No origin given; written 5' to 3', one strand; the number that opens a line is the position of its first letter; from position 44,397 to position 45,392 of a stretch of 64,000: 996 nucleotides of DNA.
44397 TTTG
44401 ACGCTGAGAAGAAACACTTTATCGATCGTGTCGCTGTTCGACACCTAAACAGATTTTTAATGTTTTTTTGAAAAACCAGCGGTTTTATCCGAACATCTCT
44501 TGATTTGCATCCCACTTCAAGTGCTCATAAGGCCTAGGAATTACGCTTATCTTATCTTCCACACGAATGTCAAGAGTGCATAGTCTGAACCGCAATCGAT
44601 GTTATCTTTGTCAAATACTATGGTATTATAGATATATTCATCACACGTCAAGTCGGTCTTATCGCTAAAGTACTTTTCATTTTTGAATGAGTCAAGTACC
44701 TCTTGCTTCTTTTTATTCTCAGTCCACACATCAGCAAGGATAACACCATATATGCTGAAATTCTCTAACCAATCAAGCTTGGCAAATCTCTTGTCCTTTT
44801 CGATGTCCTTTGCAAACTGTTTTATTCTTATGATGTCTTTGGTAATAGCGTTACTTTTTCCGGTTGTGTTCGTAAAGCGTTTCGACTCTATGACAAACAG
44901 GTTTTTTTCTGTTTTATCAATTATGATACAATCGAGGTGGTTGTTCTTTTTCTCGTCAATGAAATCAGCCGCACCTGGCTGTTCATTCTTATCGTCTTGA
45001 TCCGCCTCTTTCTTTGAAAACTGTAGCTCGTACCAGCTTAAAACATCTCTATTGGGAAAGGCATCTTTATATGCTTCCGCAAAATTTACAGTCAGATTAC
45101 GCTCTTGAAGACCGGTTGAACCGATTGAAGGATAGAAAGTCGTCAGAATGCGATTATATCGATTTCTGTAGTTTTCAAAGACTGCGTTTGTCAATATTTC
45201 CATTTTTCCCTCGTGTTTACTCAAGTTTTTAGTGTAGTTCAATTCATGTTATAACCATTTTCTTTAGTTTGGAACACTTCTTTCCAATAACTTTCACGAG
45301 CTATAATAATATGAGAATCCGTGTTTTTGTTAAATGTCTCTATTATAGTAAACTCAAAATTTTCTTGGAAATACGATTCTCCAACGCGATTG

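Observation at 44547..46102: Two-gene nuclease cassette: GIY-YIG protein with novel N-terminal domain + predicted PD-(D/E)xK protein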

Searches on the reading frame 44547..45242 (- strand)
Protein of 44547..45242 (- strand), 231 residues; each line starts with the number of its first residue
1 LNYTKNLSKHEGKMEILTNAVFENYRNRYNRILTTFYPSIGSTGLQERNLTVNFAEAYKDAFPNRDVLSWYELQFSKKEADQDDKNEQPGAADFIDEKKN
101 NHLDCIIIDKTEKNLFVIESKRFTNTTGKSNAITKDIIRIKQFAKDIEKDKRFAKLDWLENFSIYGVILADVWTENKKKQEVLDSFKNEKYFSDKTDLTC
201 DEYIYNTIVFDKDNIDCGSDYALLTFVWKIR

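Call 3: search_protein_families(library=pfam, proteins=[window:44547-45242:-], max_evalue=0.1)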
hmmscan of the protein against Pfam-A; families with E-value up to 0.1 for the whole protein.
window:44547-45242:- (231 aa): 0 families

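Call 4: search_protein_families(library=padloc, proteins=[window:44547-45242:-], max_evalue=0.1)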
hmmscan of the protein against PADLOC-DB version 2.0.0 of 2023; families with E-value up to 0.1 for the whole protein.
window:44547-45242:- (231 aa): 0 families

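Call 6: search_protein_families(library=ncbifam, proteins=[window:44547-45242:-], max_evalue=1)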
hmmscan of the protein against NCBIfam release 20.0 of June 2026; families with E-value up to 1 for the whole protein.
window:44547-45242:- (231 aa): 0 families

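Call 7: search_protein_families(library=phrogs, proteins=[window:44547-45242:-], max_evalue=1)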
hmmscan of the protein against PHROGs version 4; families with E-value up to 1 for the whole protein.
window:44547-45242:- (231 aa): 3 families
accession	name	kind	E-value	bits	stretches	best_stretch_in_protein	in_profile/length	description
phrog_24631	-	unknown function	0.15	13.3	1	177-212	5-40/64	-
phrog_1066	-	unknown function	0.26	12.4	1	127-188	7-67/119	-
phrog_18046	-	unknown function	0.45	11.5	1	99-150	15-66/114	-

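Call 9: find_homologous_proteins(query=window:44547-45203:-, max_evalue=0.001)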
Query window:44547-45203:- (218 aa): 41 proteins with E <= 0.001 among 130 candidates.
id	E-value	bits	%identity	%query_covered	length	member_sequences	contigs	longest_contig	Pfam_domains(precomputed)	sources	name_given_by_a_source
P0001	1.6e-140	484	100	100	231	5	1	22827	-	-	-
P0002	7.5e-113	394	85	100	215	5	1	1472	-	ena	-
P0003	3.0e-71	258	63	99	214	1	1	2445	-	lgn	-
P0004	4.8e-46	175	45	99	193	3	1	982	-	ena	-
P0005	3.3e-42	163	46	97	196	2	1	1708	-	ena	-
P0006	9.4e-41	158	44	100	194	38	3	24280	-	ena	-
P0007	3.7e-40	156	45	100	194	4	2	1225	-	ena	-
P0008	4.9e-40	156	42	96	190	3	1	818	-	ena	-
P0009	3.7e-39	153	44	99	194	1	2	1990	-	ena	-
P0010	1.5e-38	151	41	97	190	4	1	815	-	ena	-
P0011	2.3e-38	150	45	100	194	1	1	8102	-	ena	-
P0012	2.8e-38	150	43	99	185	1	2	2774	-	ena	-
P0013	2.3e-36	144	41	97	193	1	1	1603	-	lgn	-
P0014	3.6e-36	143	41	91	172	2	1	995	-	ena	-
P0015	4.0e-35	140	46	79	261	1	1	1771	-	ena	-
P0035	2.3e-21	95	33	98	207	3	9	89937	-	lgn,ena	-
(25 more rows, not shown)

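Call 13: find_encoding_contigs(protein=P0035, flank=6000, max_places=4)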
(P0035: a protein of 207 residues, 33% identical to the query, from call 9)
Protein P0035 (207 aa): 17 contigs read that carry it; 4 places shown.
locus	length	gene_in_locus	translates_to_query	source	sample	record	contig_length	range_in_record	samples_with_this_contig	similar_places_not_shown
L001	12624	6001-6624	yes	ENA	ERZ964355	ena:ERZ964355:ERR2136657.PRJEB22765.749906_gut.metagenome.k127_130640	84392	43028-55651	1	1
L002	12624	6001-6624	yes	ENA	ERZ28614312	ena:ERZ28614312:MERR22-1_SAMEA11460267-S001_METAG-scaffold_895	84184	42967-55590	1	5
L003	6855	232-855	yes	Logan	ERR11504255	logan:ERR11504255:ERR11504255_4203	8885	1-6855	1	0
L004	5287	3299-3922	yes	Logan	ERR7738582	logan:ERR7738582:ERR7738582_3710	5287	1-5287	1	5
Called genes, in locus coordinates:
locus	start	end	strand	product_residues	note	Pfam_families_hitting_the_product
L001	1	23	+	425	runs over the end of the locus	PF02403:Seryl_tRNA_N, PF00587:tRNA-synt_2b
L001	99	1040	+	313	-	PF12997:DUF3881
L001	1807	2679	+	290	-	PF02195:ParB_N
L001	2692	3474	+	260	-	PF00142:Fer4_NifH (weak), PF01656:CbiA, PF02374:ArsA_ATPase, PF06564:CBP_BcsQ, PF09140:MipZ (faint), PF10609:ParA (weak), PF13614:AAA_31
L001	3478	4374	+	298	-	PF02195:ParB_N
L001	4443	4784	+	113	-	PF06970:RepA_N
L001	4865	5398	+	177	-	PF19481:DUF6017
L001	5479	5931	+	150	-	-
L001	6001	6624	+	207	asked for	-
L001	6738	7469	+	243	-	-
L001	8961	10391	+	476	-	PF00501:AMP-binding, PF13193:AMP-binding_C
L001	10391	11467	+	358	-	PF02543:Carbam_trans_N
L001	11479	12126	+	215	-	PF16861:Carbam_trans_C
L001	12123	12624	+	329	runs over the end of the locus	PF02543:Carbam_trans_N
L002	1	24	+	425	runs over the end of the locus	PF02403:Seryl_tRNA_N, PF00587:tRNA-synt_2b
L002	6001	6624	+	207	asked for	-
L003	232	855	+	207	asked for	-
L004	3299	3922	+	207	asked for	-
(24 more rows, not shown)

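Call 14: find_encoding_contigs(protein=P0006, flank=6000, max_places=3)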
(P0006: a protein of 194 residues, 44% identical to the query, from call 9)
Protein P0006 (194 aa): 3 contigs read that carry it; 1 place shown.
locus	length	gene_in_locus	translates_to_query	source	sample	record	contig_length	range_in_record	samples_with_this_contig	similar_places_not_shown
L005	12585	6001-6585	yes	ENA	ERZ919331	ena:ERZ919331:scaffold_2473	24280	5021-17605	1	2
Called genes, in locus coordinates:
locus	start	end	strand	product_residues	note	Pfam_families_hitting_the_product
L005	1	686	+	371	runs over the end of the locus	PF04443:LuxE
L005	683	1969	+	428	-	PF05893:LuxC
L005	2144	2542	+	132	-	-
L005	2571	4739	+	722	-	PF18998:Flg_new_2, PF09479:Flg_new, PF19789:DUF6273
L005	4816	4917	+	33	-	-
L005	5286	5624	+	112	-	PF09851:SHOCT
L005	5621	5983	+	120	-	-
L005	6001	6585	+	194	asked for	-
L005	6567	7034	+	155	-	-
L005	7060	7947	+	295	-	PF08378:NERD, PF01396:Zn_ribbon_Top1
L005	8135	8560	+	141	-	-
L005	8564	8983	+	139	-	-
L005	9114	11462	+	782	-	PF04313:HSDR_N (weak), PF13588:HSDR_N_2 (weak), PF00270:DEAD, PF04851:ResIII, PF18766:SWI2_SNF2, PF08463:EcoEI_R_C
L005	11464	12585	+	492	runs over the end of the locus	PF12161:HsdM_N, PF05175:MTS (faint), PF02384:N6_Mtase, PF07669:Eco57I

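Call 17: search_solved_structures(query=A1, max_evalue=10, show_alignments=2)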
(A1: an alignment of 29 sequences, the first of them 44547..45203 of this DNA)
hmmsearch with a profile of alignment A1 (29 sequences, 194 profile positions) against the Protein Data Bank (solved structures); distinct sequences matched with E-value up to 10: 5.
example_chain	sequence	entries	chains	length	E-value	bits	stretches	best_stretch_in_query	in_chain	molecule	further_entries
8vvp_V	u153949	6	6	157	0.39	13.5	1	111-170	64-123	uL24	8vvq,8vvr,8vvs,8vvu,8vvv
1czq_A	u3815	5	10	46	0.63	12.9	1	96-132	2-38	FUSION PROTEIN BETWEEN THE HYDROPHOBIC POCKET OF HIV GP41 AND GCN4-PIQI | FUSION PROTEIN BETWEEN THE HYDROPHOBIC POCKET OF HIV GP41 AND GENERAL CONTROL PROTEIN 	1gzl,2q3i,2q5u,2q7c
2r3c_A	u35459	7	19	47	0.67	12.8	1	96-132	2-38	gp41 N-peptide | IQN17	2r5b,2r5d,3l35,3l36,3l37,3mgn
6psa_A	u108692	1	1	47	0.67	12.8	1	96-132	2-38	IQN17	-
6xl5_G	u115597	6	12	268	1.8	11.4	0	72-124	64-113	MerR family transcriptional regulator EcmrR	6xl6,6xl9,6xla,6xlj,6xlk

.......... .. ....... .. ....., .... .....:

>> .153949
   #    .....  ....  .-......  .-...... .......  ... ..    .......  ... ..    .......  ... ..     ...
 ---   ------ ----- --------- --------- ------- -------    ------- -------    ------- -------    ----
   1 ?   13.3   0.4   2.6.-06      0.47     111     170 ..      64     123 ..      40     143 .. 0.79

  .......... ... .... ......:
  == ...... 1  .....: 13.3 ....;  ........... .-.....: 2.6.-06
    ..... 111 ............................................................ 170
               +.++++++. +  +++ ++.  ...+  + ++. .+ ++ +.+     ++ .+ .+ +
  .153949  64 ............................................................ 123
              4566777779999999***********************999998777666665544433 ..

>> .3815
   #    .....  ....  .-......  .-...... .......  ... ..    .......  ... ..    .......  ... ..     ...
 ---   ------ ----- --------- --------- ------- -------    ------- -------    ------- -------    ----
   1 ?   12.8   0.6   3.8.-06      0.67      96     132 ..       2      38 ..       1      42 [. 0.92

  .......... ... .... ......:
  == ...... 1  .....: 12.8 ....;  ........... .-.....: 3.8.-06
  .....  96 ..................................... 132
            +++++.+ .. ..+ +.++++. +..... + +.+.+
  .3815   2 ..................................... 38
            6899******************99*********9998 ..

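Call 27: predict_structure(alignment_id=A1)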
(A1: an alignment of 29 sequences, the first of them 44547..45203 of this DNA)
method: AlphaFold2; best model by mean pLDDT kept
length: 218 residues; sequences in the alignment: 29
mean_pLDDT: 85.2   pTM: 0.84
mean pLDDT of the five models: 85.2, 85.1, 84.8, 84.7, 84.3
residues with pLDDT >= 90: 138; 70-90: 40; 50-70: 25; < 50: 15
segments of 3 or more residues with pLDDT < 50: 74-85
pLDDT, mean of each block of 10 residues (from residue 1): 88 94 67 75 97 95 61 47 60 96 95 92 93 89 87 96 96 95 76 95 88 95
secondary structure, 60 per line:
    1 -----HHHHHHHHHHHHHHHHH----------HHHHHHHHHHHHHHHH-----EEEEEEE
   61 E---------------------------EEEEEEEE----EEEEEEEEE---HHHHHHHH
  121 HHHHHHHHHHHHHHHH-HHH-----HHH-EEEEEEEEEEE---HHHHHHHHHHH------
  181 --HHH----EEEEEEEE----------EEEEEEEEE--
elements in order: H6-22 H33-48 E54-61 E89-96 E101-109 H113-136 E150-160 H164-174 E190-197 E208-216

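Call 31: fold_search(model_id=the predicted structure, library=pdb)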
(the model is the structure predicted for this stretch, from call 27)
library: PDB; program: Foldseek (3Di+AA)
matches with E <= 10: 399; with E <= 0.001: 0
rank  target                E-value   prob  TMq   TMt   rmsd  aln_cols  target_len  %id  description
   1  9dou_A                6.1e-02  0.75  0.33  0.09  12.2       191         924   11  Taeniopygia guttata R2 retrotransposon (R2Tg) initiating target-primed reverse transcription (released 2025-05-21)
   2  5ino_B                6.9e-02  0.15  0.23  0.21  13.3       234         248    9  Human Tdp2 reaction product (5'-phosphorylated DNA)-Mg2+ complex (released 2016-04-27)
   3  6hz4_M                8.8e-02  0.44  0.31  0.22   9.4       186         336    9  Structure of McrBC without DNA binding domains (one half of the full complex) (released 2019-07-24)
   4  9a7h_B                1.3e-01  0.21  0.18  0.33   7.8       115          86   10  Integrative model of YUND-SP5S by crosslinking MS and deep learning (released 2024-09-18)
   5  9nl2_A                1.5e-01  0.57  0.32  0.08  12.0       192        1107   14  Structure of R2 retrotransposon protein from Platysternon megacephalum initiating target-primed reverse transcription (released 2025-06-18)
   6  2crq_MODEL_1_A        1.9e-01  0.21  0.21  0.33   6.5       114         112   10  Solution structure of C-terminal domain of RIKEN cDNA 2810012L14 (released 2005-11-20)
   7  6neq_z                2.1e-01  0.41  0.28  0.29   5.2       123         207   11  Structure of human mitochondrial translation initiation factor 3 bound to the small ribosomal subunit-Class-II (released 2019-02-27)
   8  6qw5_A                2.2e-01  0.21  0.19  0.20  13.2       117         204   14  Structure and function of the toscana virus cap snatching endonuclease (released 2019-09-25)
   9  6qw5_B                2.5e-01  0.18  0.16  0.17  10.5        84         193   17  Structure and function of the toscana virus cap snatching endonuclease (released 2019-09-25)
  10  1nfh_A                2.6e-01  0.11  0.13  0.26  10.3        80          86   18  Structure of a Sir2 substrate, alba, reveals a mechanism for deactylation-induced enhancement of DNA-binding (released 2003-08-05)
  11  4i1t                  2.8e-01  0.33  0.28  0.34  11.9       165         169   11  Crystal structure of the cap-snatching endonuclease from Pichinde virus (released 2014-02-26)
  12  5mv0_C                2.8e-01  0.14  0.26  0.29  15.5       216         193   11  Structure of an N-terminal domain of a reptarenavirus L protein (released 2017-05-17)
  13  8xao_B                2.8e-01  0.08  0.13  0.23  10.3        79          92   15  The thermostable and acid-tolerant DNA-binding protein (released 2024-12-11)
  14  6qw0_A                3.0e-01  0.16  0.15  0.17  10.3        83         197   17  Structure and function of toscana virus cap snatching endonucleases (released 2019-09-25)
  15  6qvv_A                3.0e-01  0.16  0.16  0.17   8.1        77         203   17  Structure and function of phenuiviridae cap snatching endonucleases (released 2019-09-25)
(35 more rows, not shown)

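Call 32: find_encoding_contigs(protein=P0002, flank=5000, max_places=4)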
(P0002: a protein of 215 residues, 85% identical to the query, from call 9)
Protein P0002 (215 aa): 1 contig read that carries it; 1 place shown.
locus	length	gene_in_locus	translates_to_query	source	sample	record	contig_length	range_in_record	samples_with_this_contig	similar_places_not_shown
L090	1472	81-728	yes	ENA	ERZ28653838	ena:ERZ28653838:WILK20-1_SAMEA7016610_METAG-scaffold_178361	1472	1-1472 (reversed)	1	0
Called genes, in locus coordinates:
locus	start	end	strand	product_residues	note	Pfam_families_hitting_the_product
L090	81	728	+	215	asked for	-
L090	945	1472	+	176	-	?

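Call 33: find_encoding_contigs(protein=P0003, flank=5000, max_places=4)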
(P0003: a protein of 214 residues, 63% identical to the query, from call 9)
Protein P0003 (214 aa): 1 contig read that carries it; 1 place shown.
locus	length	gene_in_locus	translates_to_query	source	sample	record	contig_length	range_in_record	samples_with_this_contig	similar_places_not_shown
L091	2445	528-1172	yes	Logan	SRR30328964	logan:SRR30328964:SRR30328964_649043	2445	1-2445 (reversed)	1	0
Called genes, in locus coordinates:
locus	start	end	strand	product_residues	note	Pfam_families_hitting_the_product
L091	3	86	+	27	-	?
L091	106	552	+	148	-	-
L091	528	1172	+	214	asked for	-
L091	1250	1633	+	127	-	-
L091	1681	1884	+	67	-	-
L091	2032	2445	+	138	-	?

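Call 36: find_related_loci(query=A1, collection=metagenome_contigs, flank=6000)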
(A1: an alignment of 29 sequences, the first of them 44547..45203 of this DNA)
Query A1 (218 aa) in metagenome_contigs; peptide patterns used: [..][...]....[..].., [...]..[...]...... (x = any residue, [..] = any of these).
160 stretches matched a pattern; 72 encode a relative of the query (tblastn E <= 1e-3); 71 distinct loci.
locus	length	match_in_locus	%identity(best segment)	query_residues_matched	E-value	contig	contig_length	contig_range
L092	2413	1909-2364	47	4-179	1e-48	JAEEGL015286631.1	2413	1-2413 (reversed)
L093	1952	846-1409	44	2-218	1e-46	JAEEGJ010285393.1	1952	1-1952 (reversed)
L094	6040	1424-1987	42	2-218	1e-44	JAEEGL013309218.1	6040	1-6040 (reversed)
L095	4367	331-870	38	4-215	4e-44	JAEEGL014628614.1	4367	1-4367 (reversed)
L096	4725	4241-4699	46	2-180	1e-40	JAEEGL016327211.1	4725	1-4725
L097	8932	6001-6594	37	8-217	7e-37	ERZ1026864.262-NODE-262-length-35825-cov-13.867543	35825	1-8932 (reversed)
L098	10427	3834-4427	37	8-217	7e-37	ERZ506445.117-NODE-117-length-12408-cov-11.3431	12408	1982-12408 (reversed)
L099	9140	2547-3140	37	8-217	7e-37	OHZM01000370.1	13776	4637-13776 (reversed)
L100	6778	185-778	37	8-217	7e-37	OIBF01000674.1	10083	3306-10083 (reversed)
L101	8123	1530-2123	37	8-217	7e-37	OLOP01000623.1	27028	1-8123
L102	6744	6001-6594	37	8-217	7e-37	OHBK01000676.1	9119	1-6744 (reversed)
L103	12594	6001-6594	37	8-217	7e-37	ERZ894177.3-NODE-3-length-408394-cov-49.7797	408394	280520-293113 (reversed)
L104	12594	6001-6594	37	8-217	2e-36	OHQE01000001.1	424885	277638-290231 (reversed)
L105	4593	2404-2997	37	8-217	2e-36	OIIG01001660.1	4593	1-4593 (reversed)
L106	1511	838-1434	37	7-217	2e-37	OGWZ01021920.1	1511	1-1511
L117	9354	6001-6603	35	12-217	4e-33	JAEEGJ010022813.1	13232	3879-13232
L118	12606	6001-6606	33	8-217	2e-32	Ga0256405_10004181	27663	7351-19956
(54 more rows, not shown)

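Call 37: find_related_loci(query=A1, collection=viral_contigs, flank=6000)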
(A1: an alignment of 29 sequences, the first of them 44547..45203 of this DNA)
Query A1 (218 aa) in viral_contigs; peptide patterns used: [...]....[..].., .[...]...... (x = any residue, [..] = any of these).
26 stretches matched a pattern, but none encodes a relative of the query by tblastn (E <= 1e-3).

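Call 41: search_protein_representatives(alignment_id=A1)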
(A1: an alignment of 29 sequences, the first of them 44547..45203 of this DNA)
Query: 29 sequences, 194 profile positions. Proteins with E-value up to 0.001 (for the whole library): 506; up to 1e-10: 329; up to 1e-30: 106. The best 150 are listed.
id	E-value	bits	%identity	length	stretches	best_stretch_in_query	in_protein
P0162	7.0e-70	250.9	-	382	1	3-193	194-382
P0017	6.3e-69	247.8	-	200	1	4-194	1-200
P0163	5.9e-67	241.4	-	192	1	5-193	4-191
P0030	2.8e-66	239.2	-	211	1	5-194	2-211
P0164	1.7e-63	230.1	-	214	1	5-194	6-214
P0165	7.5e-63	228.0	-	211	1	4-193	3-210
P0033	6.4e-62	225.0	-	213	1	2-193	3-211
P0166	3.4e-61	222.6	-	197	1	6-193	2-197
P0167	1.0e-60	221.0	-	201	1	4-194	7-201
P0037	1.2e-60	220.8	-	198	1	4-192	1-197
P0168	1.3e-58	214.1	-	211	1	5-193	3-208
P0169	3.0e-58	213.0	-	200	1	2-193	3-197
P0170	4.9e-58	212.3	-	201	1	5-194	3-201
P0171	3.4e-57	209.6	-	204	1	5-193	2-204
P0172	5.8e-57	208.8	-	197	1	5-192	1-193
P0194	1.6e-49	184.5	-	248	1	3-194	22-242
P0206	4.2e-46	173.4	-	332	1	4-189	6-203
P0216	1.6e-42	161.7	-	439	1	4-193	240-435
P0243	1.2e-35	139.3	-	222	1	5-193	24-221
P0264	9.0e-30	120.1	-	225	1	3-193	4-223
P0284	1.4e-25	106.4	-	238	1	4-193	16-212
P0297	3.4e-24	101.9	-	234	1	9-170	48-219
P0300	9.0e-24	100.5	-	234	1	4-193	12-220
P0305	3.2e-23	98.7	-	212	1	4-193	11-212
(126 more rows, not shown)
